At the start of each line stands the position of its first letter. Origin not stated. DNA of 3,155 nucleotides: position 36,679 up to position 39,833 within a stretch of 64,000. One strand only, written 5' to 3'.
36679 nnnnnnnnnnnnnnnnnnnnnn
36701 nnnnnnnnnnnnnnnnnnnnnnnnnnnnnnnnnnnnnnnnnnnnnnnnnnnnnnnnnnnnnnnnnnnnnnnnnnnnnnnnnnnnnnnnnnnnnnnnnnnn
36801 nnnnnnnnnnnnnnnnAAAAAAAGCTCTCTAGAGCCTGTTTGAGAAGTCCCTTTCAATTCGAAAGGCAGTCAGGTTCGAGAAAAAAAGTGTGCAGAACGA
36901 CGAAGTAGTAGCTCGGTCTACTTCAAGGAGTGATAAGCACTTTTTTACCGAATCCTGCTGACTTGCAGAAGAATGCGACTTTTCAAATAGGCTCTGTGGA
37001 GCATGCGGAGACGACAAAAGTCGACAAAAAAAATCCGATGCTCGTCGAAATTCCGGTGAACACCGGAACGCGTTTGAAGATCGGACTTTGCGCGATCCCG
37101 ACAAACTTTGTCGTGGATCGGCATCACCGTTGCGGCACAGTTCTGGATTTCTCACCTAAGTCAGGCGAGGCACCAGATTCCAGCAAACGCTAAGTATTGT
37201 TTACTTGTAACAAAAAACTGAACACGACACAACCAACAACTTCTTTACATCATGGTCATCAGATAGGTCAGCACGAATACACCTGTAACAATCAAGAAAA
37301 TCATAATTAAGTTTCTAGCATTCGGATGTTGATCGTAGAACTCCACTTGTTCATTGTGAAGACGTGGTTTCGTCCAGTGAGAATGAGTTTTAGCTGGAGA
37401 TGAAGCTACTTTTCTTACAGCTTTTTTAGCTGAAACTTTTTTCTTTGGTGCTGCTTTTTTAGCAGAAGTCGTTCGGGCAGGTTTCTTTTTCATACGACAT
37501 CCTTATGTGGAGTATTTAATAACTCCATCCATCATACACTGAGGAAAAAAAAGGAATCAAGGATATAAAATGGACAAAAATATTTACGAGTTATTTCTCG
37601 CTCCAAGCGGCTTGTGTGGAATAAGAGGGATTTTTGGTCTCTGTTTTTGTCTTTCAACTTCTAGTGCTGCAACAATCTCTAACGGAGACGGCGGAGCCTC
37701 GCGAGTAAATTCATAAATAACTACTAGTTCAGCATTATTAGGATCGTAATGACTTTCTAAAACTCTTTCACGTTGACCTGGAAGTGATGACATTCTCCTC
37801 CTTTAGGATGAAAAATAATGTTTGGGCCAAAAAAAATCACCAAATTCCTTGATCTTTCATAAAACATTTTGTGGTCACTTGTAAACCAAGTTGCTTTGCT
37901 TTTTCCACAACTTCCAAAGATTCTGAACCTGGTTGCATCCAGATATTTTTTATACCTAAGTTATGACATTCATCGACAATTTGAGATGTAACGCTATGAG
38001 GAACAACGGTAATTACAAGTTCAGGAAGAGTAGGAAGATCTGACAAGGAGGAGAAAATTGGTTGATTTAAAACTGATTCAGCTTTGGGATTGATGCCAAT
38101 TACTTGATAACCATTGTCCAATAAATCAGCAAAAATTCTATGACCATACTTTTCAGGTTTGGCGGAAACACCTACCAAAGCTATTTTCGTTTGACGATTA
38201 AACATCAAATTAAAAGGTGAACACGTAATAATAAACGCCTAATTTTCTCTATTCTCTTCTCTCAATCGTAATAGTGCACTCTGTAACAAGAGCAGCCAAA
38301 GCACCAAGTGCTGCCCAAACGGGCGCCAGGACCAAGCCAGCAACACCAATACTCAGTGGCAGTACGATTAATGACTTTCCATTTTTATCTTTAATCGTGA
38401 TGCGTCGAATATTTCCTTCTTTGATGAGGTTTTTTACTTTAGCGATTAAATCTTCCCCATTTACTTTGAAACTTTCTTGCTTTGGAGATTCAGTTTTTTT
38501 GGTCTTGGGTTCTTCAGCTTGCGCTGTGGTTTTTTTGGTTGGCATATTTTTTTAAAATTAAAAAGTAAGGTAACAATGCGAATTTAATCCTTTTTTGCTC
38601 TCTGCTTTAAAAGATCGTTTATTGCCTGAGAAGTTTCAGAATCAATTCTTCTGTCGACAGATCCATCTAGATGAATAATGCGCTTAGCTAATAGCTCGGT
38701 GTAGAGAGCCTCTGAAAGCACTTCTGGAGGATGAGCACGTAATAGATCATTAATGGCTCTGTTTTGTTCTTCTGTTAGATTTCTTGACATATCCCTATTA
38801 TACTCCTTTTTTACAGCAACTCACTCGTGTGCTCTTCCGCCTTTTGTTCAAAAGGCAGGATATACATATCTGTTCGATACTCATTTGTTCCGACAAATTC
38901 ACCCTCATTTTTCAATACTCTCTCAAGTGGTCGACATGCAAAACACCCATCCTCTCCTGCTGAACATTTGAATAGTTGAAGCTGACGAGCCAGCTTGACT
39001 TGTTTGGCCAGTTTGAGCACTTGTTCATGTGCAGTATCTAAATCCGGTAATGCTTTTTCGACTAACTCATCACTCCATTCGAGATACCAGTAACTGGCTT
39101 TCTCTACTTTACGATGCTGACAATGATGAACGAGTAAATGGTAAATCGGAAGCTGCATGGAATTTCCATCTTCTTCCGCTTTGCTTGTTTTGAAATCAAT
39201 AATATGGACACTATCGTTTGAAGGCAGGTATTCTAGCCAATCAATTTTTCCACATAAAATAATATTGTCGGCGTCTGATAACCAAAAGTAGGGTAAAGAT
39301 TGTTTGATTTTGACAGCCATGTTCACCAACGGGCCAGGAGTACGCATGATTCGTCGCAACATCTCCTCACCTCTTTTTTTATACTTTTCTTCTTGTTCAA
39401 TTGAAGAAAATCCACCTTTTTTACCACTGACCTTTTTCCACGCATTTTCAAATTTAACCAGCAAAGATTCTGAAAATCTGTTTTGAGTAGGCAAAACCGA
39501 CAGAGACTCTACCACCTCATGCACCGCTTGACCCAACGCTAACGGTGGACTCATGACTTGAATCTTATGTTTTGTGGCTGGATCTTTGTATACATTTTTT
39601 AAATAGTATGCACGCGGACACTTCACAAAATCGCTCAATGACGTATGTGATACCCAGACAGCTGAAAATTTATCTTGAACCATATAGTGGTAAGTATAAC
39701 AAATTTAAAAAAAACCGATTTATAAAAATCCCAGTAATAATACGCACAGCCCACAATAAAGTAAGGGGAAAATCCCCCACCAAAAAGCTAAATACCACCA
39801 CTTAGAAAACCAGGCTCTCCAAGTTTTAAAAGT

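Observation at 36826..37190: Large unclassified structured RNA candidate upstream of an orphan gene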

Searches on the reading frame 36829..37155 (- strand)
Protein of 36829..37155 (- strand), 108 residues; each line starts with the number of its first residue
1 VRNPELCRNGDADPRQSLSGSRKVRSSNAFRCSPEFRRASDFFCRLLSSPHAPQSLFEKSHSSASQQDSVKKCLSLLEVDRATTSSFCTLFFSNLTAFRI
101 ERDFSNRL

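Call 9: search_protein_families(library=pfam, proteins=[window:36829-37155:-], max_evalue=0.01)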
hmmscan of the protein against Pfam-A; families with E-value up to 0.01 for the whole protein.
window:36829-37155:- (108 aa): 0 families

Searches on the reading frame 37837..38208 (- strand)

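Call 9: search_protein_families(library=pfam, proteins=[window:37837-38208:-], max_evalue=0.01)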
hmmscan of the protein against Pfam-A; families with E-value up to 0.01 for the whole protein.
window:37837-38208:- (123 aa): 2 families
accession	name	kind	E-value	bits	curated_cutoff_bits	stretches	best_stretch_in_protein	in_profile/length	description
PF13380.12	CoA_binding_2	-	1.3e-29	103.5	22.8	1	8-117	2-112/116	CoA binding domain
PF02629.25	CoA_binding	-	1.5e-10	42.1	22.3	1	4-91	1-93/97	CoA binding domain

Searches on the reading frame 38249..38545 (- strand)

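Call 9: search_protein_families(library=pfam, proteins=[window:38249-38545:-], max_evalue=0.01)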
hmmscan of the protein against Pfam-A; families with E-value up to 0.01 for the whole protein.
window:38249-38545:- (98 aa): 1 family
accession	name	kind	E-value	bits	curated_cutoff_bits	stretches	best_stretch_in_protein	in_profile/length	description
PF14242.11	DUF4342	-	3e-25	88.5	25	1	21-96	3-81/81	Domain of unknown function (DUF4342)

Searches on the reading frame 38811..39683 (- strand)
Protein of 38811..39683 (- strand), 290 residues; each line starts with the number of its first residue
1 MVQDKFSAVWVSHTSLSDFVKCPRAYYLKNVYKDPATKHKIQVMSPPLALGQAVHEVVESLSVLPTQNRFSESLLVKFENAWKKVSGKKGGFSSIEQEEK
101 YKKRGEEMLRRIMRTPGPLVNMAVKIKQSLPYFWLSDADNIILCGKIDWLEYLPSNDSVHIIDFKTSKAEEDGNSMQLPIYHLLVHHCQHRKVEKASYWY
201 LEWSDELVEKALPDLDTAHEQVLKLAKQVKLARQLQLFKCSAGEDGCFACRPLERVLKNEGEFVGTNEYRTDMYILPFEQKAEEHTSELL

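Call 9: search_protein_families(library=pfam, proteins=[window:38811-39683:-], max_evalue=0.01)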
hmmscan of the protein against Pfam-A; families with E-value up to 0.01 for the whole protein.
window:38811-39683:- (290 aa): 2 families
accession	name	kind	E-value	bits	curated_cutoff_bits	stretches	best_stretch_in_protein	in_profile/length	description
PF12705.13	PDDEXK_1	-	2.1e-21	77.4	22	1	11-250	2-240/247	PD-(D/E)XK nuclease superfamily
PF08696.17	Dna2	-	0.0023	18.1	22.4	1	11-76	56-112/204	DNA replication factor Dna2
